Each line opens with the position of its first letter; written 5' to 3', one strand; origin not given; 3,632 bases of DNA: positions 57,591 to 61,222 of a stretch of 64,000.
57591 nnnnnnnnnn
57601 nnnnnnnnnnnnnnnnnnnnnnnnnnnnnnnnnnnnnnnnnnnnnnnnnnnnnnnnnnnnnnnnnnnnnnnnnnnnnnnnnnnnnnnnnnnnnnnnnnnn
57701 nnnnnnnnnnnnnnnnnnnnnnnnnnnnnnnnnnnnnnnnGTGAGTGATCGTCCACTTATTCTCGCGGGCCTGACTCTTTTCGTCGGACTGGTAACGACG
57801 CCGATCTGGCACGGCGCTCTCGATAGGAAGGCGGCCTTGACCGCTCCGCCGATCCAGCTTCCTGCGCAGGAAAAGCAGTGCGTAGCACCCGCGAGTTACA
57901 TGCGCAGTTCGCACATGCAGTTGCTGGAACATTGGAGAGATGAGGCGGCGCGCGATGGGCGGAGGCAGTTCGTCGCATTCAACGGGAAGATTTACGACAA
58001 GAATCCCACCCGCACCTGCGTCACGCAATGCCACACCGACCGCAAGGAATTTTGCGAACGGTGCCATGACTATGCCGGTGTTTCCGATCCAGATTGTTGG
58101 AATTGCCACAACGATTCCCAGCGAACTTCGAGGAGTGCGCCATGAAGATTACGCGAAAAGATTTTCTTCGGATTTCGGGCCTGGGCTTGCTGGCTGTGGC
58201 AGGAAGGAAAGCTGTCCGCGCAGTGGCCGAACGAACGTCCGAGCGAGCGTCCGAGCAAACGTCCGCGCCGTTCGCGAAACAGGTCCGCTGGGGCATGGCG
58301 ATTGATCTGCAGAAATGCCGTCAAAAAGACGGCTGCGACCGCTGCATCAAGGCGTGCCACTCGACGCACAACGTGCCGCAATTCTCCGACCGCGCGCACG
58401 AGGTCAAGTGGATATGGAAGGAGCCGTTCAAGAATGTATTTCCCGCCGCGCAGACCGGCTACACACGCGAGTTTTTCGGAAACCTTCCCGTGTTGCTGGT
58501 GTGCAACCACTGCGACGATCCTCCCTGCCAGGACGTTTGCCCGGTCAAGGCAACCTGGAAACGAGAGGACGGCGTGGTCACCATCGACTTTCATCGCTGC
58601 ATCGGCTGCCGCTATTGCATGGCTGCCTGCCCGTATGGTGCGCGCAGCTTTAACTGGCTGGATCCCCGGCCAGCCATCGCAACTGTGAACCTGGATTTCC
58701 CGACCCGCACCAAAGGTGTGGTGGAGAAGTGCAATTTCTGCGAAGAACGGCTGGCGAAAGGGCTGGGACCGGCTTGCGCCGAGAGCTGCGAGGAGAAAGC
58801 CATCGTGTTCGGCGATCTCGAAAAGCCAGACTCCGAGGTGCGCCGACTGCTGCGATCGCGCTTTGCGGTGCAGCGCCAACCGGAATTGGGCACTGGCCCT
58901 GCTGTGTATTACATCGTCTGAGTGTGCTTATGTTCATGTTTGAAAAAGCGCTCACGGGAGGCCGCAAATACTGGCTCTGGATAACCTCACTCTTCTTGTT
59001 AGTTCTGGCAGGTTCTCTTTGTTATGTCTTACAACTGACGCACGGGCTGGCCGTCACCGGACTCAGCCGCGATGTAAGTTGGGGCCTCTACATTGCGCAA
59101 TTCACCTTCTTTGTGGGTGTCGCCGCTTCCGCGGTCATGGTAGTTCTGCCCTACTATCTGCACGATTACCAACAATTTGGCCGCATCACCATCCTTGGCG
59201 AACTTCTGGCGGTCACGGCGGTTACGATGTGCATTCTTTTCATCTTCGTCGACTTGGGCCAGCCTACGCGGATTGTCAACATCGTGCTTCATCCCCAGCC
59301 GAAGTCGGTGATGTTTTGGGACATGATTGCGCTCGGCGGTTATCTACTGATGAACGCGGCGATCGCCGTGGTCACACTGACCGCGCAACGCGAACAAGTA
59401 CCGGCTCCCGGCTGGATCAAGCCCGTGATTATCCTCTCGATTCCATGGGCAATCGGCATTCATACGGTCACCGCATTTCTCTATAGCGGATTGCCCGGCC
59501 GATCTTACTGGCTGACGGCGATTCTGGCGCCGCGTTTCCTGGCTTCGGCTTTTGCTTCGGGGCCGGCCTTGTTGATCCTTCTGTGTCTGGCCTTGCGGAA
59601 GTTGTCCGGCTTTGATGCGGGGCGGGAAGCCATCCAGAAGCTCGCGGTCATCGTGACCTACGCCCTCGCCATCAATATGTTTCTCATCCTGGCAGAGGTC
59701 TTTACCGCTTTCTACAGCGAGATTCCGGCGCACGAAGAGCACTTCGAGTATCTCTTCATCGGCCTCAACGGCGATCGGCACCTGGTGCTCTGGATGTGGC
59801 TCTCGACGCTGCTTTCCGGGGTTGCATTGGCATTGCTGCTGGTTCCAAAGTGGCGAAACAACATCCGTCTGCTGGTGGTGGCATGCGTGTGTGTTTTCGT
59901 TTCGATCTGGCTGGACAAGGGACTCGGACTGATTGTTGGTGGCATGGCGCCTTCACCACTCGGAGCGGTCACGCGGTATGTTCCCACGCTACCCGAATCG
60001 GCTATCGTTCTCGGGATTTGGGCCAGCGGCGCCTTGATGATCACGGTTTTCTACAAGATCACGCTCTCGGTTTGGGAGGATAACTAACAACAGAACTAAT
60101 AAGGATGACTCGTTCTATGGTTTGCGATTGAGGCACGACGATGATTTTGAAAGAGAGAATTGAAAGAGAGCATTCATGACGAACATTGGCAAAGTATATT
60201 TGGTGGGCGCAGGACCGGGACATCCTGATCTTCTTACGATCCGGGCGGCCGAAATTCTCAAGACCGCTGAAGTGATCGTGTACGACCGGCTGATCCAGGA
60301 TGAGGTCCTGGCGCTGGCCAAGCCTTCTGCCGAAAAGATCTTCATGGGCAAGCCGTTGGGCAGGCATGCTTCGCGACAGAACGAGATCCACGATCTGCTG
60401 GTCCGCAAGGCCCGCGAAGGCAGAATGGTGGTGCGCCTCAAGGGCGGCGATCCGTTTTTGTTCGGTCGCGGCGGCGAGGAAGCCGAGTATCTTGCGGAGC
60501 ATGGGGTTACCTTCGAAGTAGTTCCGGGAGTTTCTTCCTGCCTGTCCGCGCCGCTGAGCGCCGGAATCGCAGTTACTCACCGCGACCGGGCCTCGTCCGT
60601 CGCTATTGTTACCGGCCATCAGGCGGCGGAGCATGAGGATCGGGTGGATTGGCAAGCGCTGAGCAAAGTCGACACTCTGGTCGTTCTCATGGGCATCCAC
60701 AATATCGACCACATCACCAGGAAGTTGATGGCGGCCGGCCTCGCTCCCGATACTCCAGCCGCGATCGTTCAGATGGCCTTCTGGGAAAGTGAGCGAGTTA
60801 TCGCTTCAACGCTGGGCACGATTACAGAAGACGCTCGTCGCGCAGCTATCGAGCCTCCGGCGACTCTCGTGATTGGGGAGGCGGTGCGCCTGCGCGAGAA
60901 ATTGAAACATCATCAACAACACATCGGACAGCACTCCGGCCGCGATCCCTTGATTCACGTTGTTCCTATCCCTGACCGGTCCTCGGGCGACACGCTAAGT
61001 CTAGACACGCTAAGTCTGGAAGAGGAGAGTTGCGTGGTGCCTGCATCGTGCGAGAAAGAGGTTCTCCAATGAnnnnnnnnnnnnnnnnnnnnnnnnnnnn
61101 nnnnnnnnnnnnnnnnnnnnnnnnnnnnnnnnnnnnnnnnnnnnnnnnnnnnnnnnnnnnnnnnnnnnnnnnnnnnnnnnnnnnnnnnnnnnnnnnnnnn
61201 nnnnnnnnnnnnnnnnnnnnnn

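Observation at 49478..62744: Self-contained dissimilatory sulfite reductase island (sirC | dsrABLCTMKJOP-cobA-dsrD-dsrN) in an Acidobacteriota-like chromosome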

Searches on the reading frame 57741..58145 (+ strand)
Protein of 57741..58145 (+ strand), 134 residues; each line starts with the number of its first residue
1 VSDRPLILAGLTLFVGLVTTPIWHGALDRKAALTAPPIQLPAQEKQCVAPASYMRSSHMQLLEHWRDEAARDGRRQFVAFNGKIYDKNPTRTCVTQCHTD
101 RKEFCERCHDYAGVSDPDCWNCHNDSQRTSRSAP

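Call 3: search_protein_families(library=pfam, proteins=[window:57741-58145:+])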
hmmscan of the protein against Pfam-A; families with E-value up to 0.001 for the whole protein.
window:57741-58145:+ (134 aa): 0 families

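Call 5: search_protein_families(library=ncbifam, proteins=[window:57741-58145:+], max_evalue=0.01)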
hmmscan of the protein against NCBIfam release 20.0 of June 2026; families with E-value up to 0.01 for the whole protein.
window:57741-58145:+ (134 aa): 2 families
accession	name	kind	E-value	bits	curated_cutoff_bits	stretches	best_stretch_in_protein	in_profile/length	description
NF038038.1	cytoc_DsrJ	equivalog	4.2e-39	133.6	100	1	1-123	1-121/121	sulfate reduction electron transfer complex DsrMKJOP subunit DsrJ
NF045713.1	CxxCH_16_HmcA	equivalog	0.0073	14.9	400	0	68-121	286-337/541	sulfate respiration complex hexadecaheme cytochrome HmcA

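Call 9: search_protein_families(library=pfam, proteins=[window:57741-58145:+], max_evalue=10)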
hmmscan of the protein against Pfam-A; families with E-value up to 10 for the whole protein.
window:57741-58145:+ (134 aa): 2 families
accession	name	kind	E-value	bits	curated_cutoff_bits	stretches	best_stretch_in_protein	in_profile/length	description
PF01084.26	Ribosomal_S18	-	0.11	13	21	1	75-96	14-35/52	Ribosomal protein S18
PF14522.11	Cytochrome_C7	-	3.2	8.1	24.8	0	92-124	31-67/67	Cytochrome c7 and related cytochrome c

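Call 49: search_solved_structures(query=window:57741-58145:+, max_evalue=1, show_alignments=2)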
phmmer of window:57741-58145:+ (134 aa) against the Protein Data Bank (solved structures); distinct sequences matched with E-value up to 1: 1.
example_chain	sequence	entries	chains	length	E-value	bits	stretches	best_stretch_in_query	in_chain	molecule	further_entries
1wk1_A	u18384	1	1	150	0.5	13.6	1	62-113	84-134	Hypothetical protein yk1067a12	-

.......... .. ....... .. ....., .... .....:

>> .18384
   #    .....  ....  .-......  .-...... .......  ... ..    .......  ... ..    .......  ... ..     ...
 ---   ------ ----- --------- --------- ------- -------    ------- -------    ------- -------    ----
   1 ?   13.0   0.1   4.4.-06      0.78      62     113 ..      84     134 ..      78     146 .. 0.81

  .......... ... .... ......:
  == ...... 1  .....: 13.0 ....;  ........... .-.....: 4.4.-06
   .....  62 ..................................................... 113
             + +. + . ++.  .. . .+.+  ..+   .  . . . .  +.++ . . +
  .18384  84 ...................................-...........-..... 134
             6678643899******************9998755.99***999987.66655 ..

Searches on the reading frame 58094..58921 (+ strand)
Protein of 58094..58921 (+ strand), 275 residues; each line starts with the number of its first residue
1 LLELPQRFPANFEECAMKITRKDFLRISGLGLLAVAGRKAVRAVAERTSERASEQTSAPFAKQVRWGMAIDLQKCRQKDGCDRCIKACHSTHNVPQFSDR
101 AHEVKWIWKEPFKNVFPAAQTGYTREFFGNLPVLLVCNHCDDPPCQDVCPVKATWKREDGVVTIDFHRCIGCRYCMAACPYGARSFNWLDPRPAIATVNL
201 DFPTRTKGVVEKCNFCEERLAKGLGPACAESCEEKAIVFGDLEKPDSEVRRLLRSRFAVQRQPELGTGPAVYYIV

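Call 3: search_protein_families(library=pfam, proteins=[window:58094-58921:+])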
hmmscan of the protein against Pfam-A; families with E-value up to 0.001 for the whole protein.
window:58094-58921:+ (275 aa): 8 families
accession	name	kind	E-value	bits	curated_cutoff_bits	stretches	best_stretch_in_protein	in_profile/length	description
PF13247.11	Fer4_11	-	1.3e-18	67.5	26.2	2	136-188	9-63/100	4Fe-4S dicluster domain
PF12838.12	Fer4_7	-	7.2e-10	39.6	27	2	137-183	2-52/52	4Fe-4S dicluster domain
PF13187.11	Fer4_9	-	6.3e-09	36.2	27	2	168-237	1-52/52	4Fe-4S dicluster domain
PF13237.11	Fer4_10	-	4e-08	33.5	25.5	2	163-232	3-52/53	4Fe-4S dicluster domain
PF00037.32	Fer4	-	1.9e-07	31.1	21.1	1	162-184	1-23/24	4Fe-4S binding domain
PF12837.12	Fer4_6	-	3.6e-06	27.1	25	1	161-183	1-23/24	4Fe-4S binding domain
PF12797.12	Fer4_2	-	5.2e-05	23.4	24.5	1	161-181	2-22/22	4Fe-4S binding domain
PF25160.1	LdpA_Fe-S-bd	-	7.9e-05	22.8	27.6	1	143-182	7-41/49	LdpA Fe-S cluster-binding domain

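Call 5: search_protein_families(library=ncbifam, proteins=[window:58094-58921:+], max_evalue=0.01)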
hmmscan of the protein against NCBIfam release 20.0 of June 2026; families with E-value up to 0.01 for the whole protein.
window:58094-58921:+ (275 aa): 51 families (the best 25 are shown)
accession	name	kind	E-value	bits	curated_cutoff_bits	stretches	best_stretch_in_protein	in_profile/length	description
NF045797.1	DsrO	equivalog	4.9e-89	297.8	200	1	17-275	1-235/235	sulfate reduction electron transfer complex DsrMKJOP subunit DsrO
NF041782.1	mnquin_red_QrcC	equivalog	7.6e-44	150.2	400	2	66-222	1-157/239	menaquinone reductase iron-sulfur cluster-binding subunit QrcC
NF041715.1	arsenate_red_ArrB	equivalog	6.2e-42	143.7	450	2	65-191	2-111/233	arsenate respiratory reductase iron-sulfur subunit ArrB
TIGR03149.1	cyt_nit_nrfC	equivalog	1.1e-39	136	377.6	1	19-274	2-216/225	cytochrome c nitrite reductase Fe-S protein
NF011569.0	PRK14993.1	equivalog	3.8e-39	134.6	416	1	19-274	3-222/244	tetrathionate reductase subunit TtrB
TIGR02951.1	DMSO_dmsB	equivalog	2.5e-28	99.1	214.1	1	66-244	2-155/161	DMSO/selenate family reductase complex B subunit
NF008134.0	PRK10882.1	equivalog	7.9e-27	94.2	263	1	19-254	2-220/329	hydrogenase 2 operon protein HybA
NF045715.1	sulf_resp_HmcB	equivalog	1.4e-25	90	420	1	31-243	7-199/307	sulfate respiration complex iron-sulfur protein HmcB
TIGR03478.1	DMSO_red_II_bet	subfamily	1.8e-25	89.5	480.7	1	123-274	119-253/321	DMSO reductase family type II enzyme, iron-sulfur subunit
NF038355.1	FDH3_beta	equivalog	5.9e-24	85.1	240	1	131-246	48-168/180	formate dehydrogenase FDH3 subunit beta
NF042979.1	EthbenzDh_ebdB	equivalog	6.7e-22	77.8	740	1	135-274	151-275/354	ethylbenzene dehydrogenase subunit beta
NF007658.0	PRK10330.1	equivalog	9.2e-20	70.9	260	1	132-245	53-160/181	electron transport protein HydN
NF007382.0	PRK09898.1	equivalog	4.7e-19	68.7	213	1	17-184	11-171/208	ferredoxin-like protein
NF009408.0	PRK12769.1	equivalog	6.3e-17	60.9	1003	1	76-260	10-164/659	formate-dependent uric acid utilization protein AegA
TIGR01582.1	FDH-beta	equivalog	1.3e-15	57.3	334.7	1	60-244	16-184/283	formate dehydrogenase subunit beta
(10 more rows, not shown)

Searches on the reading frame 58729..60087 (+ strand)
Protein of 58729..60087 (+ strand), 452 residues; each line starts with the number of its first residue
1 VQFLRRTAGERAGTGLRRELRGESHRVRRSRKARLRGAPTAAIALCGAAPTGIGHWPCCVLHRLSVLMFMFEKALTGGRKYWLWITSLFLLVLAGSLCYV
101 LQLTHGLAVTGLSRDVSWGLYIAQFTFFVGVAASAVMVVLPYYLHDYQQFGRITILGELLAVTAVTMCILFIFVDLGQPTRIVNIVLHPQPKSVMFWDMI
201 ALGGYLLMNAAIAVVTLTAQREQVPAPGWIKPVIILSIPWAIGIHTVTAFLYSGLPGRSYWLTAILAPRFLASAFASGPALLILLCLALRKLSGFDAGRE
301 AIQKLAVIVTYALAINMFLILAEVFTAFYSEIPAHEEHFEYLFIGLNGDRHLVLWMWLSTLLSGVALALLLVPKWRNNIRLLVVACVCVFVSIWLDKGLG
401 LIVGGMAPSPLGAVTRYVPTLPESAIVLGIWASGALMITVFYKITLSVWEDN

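Call 4: search_protein_families(library=pfam, proteins=[window:58729-60087:+])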
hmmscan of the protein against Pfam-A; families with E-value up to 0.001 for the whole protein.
window:58729-60087:+ (452 aa): 1 family
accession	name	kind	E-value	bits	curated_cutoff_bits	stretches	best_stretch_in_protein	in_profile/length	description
PF03916.19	NrfD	-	1.7e-40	140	25.8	1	109-392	2-296/313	Polysulphide reductase, NrfD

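Call 6: search_protein_families(library=ncbifam, proteins=[window:58729-60087:+], max_evalue=0.01)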
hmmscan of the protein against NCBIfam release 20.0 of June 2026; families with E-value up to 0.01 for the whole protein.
window:58729-60087:+ (452 aa): 3 families
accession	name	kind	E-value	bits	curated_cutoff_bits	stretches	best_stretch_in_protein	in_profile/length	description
NF045798.1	DsrP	equivalog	2.1e-135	451.6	350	1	70-449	1-344/346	sulfate reduction electron transfer complex DsrMKJOP subunit DsrP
NF041784.1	mnquin_red_QrcD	equivalog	2.3e-16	60.1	570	2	270-443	223-396/408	menaquinone reductase integral membrane subunit QrcD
NF011568.0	PRK14992.1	equivalog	5.4e-08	32.6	314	1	113-315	14-211/341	tetrathionate reductase subunit TtrC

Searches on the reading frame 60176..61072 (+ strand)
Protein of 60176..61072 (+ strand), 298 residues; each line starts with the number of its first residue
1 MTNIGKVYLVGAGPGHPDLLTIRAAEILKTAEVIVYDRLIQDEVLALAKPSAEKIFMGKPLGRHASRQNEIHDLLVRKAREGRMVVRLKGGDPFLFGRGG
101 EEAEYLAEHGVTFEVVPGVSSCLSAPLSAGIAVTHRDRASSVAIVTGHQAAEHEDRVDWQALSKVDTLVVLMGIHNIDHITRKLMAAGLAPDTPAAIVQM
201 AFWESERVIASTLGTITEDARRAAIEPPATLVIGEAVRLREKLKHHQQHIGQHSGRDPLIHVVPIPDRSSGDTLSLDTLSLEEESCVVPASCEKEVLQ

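Call 4: search_protein_families(library=pfam, proteins=[window:60176-61072:+])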
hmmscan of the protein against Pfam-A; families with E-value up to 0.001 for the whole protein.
window:60176-61072:+ (298 aa): 1 family
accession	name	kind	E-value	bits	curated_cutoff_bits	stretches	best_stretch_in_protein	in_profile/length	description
PF00590.25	TP_methylase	-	6.4e-54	183.5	27.8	1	6-216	1-211/212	Tetrapyrrole (Corrin/Porphyrin) Methylases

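Call 6: search_protein_families(library=ncbifam, proteins=[window:60176-61072:+], max_evalue=0.01)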
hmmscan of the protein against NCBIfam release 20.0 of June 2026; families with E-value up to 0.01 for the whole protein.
window:60176-61072:+ (298 aa): 29 families (the best 25 are shown)
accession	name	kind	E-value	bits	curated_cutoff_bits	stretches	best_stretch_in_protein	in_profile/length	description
NF004790.0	PRK06136.1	subfamily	3.2e-91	305.4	198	1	4-248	3-248/250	uroporphyrinogen-III C-methyltransferase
TIGR01469.1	cobA_cysG_Cterm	equivalog_domain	6.2e-89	297.8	185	1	5-240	1-237/238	uroporphyrinogen-III C-methyltransferase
NF007922.1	PRK10637.1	equivalog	5.5e-86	289.3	400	1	4-237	216-449/450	siroheme synthase CysG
NF005524.0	PRK07168.1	equivalog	1.1e-61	208.9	603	1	5-247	3-245/474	uroporphyrin-III C-methyltransferase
TIGR01465.1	cobM_cbiF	equivalog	1.3e-45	155.6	259.65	1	7-241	1-231/247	precorrin-4 C(11)-methyltransferase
NF012017.0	PRK15473.1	equivalog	1e-34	120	408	1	5-235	8-234/257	cobalt-precorrin-4 methyltransferase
NF004423.0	PRK05765.1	equivalog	2.1e-16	60.2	332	1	5-236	3-226/247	precorrin-3B C(17)-methyltransferase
NF004062.0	PRK05576.1-5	equivalog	2.6e-16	59.7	194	1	6-209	2-197/219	cobalt-factor II C(20)-methyltransferase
TIGR01467.1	cobI_cbiL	equivalog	3.2e-16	59.4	163.25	1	5-210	1-210/230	precorrin-2 C(20)-methyltransferase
NF004647.0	PRK05990.1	equivalog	1.6e-15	57.2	271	2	75-192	94-204/245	precorrin-2 C(20)-methyltransferase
TIGR01466.1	cobJ_cbiH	equivalog_domain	1.4e-13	50.9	246.35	1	7-236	1-223/239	precorrin-3B C(17)-methyltransferase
NF004058.0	PRK05576.1-1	equivalog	6.3e-13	48.7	239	1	5-127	2-134/221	cobalt-factor II C(20)-methyltransferase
TIGR02467.1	CbiE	equivalog_domain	1.3e-11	44.4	92.9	1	9-218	1-193/204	precorrin-6y C5,15-methyltransferase (decarboxylating) subunit CbiE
NF004459.0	PRK05787.2-2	equivalog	1.7e-09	37.7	298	1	6-217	3-197/210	cobalt-precorrin-7 (C(5))-methyltransferase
NF004061.0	PRK05576.1-4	equivalog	8.6e-09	35.3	265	1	5-190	3-192/237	cobalt-factor II C(20)-methyltransferase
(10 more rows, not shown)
